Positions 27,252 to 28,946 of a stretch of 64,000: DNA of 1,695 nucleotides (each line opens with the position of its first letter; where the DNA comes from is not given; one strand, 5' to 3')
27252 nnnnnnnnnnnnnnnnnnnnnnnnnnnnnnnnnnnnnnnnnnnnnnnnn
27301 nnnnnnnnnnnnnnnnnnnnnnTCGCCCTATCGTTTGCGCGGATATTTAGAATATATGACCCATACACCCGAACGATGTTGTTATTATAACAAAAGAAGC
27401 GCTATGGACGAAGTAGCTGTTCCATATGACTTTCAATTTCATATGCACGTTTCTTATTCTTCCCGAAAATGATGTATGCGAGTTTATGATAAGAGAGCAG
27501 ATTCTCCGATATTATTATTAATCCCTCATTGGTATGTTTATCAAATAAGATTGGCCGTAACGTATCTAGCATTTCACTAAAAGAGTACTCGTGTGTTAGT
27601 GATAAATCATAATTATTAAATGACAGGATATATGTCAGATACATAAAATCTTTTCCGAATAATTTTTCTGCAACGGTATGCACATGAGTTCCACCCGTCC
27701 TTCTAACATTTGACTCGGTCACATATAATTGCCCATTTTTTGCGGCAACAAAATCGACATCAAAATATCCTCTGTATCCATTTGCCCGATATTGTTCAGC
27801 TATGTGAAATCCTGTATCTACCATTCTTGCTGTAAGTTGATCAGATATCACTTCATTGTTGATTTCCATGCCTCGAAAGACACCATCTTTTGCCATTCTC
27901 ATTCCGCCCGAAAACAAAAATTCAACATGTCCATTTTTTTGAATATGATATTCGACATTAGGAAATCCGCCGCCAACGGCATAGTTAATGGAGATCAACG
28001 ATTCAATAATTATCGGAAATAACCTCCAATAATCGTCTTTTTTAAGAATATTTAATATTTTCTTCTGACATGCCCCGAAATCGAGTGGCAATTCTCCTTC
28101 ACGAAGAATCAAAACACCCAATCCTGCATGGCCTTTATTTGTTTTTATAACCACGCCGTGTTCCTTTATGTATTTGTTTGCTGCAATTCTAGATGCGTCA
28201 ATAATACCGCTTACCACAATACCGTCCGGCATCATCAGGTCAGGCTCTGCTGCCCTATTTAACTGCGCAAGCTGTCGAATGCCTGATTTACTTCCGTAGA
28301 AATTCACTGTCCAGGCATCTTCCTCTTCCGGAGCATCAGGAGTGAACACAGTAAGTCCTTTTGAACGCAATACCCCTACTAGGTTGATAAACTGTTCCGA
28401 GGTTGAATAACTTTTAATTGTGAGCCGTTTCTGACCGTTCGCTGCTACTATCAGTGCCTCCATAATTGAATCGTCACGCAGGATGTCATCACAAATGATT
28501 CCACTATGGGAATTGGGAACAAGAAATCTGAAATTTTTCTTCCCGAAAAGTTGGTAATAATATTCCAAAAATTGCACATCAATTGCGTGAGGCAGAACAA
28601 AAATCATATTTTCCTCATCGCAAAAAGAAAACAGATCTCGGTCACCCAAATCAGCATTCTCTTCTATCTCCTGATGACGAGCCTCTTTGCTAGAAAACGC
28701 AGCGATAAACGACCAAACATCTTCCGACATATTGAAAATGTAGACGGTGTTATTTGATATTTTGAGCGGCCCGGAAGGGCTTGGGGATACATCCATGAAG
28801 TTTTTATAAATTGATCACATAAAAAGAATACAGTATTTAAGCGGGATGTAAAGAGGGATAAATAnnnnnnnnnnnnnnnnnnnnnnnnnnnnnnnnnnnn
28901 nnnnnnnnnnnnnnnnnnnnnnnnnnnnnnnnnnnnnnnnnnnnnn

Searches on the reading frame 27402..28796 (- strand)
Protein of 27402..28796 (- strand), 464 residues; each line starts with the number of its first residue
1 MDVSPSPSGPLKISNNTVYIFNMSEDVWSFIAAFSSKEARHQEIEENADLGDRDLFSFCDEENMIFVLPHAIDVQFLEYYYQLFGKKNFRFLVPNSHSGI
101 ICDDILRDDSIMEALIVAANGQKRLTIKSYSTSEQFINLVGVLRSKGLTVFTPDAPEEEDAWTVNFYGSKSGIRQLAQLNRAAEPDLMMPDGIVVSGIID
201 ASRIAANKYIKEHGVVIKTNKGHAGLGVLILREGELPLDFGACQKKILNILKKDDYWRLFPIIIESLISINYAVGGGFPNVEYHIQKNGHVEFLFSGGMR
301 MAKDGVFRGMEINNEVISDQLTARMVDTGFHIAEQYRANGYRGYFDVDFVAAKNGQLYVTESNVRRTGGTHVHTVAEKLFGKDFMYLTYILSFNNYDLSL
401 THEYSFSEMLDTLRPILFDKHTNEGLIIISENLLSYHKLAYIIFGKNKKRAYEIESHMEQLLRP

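Call 18: search_protein_families(library=pfam, proteins=[window:27402-28796:-], max_evalue=0.01)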
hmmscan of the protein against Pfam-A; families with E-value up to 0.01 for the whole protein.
window:27402-28796:- (464 aa): 2 families
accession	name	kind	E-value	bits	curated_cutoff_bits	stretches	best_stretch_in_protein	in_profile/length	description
PF18604.6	PreAtp-grasp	-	3.7e-05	24.6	27.5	1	66-139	14-88/94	Pre ATP-grasp domain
PF14397.11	ATPgrasp_ST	-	0.0031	17.2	31.4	0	201-233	47-81/278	Sugar-transfer associated ATP-grasp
